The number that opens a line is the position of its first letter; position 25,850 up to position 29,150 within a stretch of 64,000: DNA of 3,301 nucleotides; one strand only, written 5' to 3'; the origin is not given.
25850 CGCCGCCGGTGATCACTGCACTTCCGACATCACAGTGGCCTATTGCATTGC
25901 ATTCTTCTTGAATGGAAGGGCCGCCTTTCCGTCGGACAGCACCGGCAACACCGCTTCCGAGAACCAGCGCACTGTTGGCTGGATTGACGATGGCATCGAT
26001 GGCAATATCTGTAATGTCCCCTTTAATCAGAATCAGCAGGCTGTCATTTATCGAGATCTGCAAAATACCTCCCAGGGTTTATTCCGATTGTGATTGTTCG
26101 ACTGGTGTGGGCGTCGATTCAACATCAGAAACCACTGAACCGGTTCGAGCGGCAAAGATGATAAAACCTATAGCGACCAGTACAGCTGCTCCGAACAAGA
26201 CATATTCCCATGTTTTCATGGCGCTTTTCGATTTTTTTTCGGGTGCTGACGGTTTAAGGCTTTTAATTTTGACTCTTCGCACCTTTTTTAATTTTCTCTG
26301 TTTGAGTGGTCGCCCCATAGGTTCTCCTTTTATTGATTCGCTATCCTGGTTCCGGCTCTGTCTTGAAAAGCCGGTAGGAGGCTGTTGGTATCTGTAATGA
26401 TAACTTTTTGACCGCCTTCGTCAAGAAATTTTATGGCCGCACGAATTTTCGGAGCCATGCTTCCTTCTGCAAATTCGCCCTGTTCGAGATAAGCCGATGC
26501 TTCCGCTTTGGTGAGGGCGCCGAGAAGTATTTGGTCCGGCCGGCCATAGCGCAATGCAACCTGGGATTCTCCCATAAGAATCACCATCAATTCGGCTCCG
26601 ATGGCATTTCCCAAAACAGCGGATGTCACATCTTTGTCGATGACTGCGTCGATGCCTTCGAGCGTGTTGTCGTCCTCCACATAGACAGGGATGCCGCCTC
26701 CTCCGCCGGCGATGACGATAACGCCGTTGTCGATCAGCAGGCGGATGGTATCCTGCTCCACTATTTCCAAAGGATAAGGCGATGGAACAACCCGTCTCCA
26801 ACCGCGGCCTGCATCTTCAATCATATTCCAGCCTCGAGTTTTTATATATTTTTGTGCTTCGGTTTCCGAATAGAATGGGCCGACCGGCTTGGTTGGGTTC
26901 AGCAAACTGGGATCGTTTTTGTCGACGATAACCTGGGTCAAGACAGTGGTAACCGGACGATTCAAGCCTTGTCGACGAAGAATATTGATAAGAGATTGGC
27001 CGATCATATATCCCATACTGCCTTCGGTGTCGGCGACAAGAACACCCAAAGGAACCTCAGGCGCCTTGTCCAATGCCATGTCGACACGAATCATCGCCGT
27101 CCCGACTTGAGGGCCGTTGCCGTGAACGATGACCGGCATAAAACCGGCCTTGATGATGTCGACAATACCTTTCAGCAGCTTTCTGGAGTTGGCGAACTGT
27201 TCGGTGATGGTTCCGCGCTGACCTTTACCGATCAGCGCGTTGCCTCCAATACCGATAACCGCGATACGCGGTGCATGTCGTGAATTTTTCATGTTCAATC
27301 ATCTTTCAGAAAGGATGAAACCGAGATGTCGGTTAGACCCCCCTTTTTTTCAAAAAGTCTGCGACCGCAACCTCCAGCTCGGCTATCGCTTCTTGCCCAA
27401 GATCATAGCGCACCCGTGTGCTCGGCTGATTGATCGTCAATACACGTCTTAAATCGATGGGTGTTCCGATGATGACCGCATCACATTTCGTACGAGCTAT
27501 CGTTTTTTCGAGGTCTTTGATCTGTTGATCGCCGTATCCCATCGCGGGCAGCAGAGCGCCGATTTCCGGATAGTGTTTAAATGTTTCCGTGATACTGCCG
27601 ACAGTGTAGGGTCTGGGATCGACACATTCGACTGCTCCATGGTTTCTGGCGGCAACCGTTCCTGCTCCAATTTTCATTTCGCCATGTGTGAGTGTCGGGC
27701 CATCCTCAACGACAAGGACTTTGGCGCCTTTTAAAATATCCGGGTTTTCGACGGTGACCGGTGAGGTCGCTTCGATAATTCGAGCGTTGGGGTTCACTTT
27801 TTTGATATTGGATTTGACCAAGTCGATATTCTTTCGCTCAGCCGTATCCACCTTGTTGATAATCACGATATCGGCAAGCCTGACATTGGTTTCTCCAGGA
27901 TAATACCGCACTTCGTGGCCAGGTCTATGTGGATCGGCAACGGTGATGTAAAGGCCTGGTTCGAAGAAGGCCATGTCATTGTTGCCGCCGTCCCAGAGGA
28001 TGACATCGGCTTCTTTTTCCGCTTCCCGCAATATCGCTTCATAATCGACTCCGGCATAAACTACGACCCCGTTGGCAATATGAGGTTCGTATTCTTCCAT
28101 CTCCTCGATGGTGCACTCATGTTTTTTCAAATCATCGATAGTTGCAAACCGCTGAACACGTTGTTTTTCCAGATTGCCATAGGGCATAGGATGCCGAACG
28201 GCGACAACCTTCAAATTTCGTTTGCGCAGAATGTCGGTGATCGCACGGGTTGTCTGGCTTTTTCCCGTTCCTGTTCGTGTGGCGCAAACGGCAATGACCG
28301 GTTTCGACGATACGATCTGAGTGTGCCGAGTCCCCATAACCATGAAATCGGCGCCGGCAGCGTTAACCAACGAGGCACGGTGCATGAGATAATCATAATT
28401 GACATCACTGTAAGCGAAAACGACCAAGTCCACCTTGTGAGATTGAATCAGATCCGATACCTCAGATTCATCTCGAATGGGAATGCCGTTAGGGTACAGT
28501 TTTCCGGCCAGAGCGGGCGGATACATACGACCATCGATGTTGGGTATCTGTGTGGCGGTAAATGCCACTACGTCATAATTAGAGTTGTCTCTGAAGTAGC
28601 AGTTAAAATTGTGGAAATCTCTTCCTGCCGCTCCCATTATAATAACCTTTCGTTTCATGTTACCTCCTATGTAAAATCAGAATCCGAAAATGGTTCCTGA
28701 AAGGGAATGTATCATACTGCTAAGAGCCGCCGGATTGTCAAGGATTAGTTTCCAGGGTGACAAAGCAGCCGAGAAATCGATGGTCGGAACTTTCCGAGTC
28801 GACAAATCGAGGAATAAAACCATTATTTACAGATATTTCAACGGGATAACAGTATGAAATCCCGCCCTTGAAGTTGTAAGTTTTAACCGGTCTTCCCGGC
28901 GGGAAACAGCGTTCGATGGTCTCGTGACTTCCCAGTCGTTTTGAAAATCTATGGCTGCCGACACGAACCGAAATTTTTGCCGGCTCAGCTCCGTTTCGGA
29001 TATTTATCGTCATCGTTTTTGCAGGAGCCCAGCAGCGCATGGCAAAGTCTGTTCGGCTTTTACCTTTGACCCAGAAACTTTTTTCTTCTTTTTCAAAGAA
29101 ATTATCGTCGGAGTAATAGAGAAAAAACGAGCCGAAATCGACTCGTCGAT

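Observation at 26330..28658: COG2403 ATPase coupled to carbamate kinase: candidate arginine synthetase (ArcE) energy-conserving pathway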

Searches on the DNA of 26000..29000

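Call 66: search_rna_families(source=window, start=26000, end=29000, threshold=evalue, max_evalue=1)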
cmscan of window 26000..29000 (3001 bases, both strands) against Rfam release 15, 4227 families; matches with E-value up to 1: 0.
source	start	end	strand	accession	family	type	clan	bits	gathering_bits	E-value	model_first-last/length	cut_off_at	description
